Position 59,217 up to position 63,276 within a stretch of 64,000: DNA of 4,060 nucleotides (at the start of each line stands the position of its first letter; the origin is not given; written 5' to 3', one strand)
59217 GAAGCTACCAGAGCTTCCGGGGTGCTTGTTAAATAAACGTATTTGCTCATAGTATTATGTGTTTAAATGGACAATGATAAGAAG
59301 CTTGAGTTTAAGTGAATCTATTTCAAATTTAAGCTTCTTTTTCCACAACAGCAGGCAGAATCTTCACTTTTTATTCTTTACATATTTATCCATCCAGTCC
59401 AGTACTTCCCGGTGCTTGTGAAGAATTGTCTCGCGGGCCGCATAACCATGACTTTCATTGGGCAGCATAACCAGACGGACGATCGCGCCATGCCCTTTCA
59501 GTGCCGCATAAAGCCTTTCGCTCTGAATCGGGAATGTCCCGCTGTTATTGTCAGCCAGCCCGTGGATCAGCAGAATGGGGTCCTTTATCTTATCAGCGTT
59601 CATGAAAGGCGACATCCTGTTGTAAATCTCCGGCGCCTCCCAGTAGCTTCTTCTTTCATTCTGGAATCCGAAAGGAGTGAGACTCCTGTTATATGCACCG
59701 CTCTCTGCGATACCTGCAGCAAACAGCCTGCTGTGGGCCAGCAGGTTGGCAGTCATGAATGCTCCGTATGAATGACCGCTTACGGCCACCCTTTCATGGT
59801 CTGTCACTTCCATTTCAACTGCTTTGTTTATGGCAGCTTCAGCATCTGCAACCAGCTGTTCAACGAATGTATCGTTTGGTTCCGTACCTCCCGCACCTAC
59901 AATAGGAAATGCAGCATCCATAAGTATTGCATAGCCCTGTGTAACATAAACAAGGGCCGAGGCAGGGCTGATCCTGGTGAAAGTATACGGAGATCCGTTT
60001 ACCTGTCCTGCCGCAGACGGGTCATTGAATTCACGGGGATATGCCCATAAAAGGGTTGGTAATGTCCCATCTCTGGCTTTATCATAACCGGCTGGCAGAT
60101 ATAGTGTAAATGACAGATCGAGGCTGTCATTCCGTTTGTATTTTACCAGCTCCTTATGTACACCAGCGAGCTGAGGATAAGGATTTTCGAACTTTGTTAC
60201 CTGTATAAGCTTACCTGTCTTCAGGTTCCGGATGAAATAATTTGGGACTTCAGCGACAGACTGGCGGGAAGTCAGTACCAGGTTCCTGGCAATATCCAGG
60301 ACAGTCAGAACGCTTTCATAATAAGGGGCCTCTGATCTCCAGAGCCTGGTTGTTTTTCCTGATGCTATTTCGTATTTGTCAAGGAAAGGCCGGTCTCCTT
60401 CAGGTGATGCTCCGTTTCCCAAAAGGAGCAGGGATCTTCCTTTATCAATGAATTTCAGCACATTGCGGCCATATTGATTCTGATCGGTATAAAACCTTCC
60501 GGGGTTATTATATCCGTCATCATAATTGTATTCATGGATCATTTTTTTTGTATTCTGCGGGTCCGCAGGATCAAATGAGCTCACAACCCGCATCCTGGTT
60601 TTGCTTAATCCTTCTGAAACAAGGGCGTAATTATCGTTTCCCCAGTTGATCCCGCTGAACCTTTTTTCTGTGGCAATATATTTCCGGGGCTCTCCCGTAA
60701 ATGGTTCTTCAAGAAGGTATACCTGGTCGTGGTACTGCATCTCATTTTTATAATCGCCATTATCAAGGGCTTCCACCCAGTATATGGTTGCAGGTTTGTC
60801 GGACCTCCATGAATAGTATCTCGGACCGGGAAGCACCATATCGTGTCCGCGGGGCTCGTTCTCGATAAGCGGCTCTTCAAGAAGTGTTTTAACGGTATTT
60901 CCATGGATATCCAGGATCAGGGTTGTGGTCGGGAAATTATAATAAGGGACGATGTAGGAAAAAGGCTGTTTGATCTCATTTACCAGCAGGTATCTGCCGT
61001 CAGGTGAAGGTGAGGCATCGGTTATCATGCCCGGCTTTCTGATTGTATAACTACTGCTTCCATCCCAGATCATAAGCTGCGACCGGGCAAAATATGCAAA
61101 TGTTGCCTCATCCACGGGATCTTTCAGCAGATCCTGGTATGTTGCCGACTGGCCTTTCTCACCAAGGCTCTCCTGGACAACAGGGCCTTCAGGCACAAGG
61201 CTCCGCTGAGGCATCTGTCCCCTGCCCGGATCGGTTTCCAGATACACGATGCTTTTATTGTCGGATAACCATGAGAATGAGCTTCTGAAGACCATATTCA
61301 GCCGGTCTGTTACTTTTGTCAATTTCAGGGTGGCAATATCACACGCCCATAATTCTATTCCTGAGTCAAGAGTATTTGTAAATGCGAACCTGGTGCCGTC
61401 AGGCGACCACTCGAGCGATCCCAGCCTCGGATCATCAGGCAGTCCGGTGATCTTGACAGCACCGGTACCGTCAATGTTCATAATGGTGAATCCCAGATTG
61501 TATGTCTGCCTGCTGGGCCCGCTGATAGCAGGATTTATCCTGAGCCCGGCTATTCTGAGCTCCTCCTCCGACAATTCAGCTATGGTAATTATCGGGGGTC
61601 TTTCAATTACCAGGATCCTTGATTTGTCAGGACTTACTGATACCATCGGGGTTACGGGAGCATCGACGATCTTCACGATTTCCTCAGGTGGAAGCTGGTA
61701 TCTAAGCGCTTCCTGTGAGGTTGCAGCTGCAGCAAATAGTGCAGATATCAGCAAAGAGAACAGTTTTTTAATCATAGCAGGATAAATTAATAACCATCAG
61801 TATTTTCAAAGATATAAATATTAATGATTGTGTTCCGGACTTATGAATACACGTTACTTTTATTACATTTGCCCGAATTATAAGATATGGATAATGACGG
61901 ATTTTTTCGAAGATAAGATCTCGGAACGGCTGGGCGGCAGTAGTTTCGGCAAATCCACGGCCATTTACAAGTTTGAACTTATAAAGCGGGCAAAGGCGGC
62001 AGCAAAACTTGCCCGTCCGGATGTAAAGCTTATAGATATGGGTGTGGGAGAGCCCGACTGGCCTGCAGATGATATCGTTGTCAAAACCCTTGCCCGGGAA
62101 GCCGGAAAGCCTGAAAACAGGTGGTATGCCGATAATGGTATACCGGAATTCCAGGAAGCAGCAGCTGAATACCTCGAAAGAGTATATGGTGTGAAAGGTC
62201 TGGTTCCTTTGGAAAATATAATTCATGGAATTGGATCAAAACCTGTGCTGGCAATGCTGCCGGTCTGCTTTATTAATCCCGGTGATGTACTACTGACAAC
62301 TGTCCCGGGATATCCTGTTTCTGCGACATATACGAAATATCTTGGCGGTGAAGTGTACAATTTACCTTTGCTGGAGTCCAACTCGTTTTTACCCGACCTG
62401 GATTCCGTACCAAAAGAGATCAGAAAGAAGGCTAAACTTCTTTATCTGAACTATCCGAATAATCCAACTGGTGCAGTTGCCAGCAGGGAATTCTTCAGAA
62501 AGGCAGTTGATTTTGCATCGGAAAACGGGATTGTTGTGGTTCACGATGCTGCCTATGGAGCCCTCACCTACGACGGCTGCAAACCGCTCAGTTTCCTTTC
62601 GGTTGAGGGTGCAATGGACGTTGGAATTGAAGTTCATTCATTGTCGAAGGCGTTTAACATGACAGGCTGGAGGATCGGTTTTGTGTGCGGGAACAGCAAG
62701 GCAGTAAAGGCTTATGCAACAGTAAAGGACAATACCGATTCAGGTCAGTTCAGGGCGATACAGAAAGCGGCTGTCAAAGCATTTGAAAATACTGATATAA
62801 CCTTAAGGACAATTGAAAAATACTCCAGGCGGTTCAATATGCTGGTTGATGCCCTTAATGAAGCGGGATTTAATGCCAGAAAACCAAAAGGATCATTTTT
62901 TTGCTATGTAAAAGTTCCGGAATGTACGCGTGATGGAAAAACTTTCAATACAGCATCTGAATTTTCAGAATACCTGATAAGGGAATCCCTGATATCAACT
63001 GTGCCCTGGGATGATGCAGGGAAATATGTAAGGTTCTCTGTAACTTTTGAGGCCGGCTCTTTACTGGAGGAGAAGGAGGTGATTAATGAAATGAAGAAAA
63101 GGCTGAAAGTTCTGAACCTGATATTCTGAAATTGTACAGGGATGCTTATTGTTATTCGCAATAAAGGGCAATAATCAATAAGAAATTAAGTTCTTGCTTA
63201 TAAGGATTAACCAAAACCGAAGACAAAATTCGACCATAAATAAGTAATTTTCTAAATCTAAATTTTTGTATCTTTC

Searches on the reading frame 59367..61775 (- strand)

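Call 10: search_protein_families(library=pfam, proteins=[window:59367-61775:-], max_evalue=0.001)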
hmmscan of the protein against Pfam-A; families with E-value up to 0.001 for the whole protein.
window:59367-61775:- (803 aa): 6 families
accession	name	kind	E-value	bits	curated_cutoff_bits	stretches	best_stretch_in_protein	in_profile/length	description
PF00326.27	Peptidase_S9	-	7e-28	98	22.6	1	642-801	45-212/213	Prolyl oligopeptidase family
PF02129.25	Peptidase_S15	-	5.4e-09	36.6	23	1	552-691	3-126/262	X-Pro dipeptidyl-peptidase (S15 family)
PF01738.24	DLH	-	4.8e-07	30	21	1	637-784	73-194/217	Dienelactone hydrolase family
PF07676.18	PD40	-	0.00011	22.5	20.9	0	123-133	16-26/38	WD40-like Beta Propeller Repeat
PF12697.13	Abhydrolase_6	-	0.00014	23.1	26.3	0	627-716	37-112/217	Alpha/beta hydrolase family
PF12146.15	Hydrolase_4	-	0.00037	20.3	27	0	638-692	55-107/239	Serine aminopeptidase, S33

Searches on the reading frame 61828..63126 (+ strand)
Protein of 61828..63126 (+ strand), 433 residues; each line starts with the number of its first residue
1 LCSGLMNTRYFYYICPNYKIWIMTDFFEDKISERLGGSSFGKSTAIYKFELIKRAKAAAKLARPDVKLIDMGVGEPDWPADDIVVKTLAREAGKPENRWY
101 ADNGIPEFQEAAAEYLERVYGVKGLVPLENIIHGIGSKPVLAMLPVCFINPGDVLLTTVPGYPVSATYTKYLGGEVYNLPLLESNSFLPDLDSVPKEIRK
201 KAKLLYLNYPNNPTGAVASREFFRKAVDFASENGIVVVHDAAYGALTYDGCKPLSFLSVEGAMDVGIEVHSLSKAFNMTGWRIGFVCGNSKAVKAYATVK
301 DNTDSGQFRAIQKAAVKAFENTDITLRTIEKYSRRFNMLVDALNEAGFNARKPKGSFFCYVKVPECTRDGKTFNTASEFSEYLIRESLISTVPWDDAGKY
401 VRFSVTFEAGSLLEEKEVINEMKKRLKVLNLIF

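Call 10: search_protein_families(library=pfam, proteins=[window:61828-63126:+], max_evalue=0.001)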
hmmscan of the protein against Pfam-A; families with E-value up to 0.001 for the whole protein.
window:61828-63126:+ (433 aa): 1 family
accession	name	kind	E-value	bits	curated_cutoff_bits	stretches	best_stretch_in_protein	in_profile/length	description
PF00155.27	Aminotran_1_2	-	2e-50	172.4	19.7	1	67-395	2-334/361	Aminotransferase class I and II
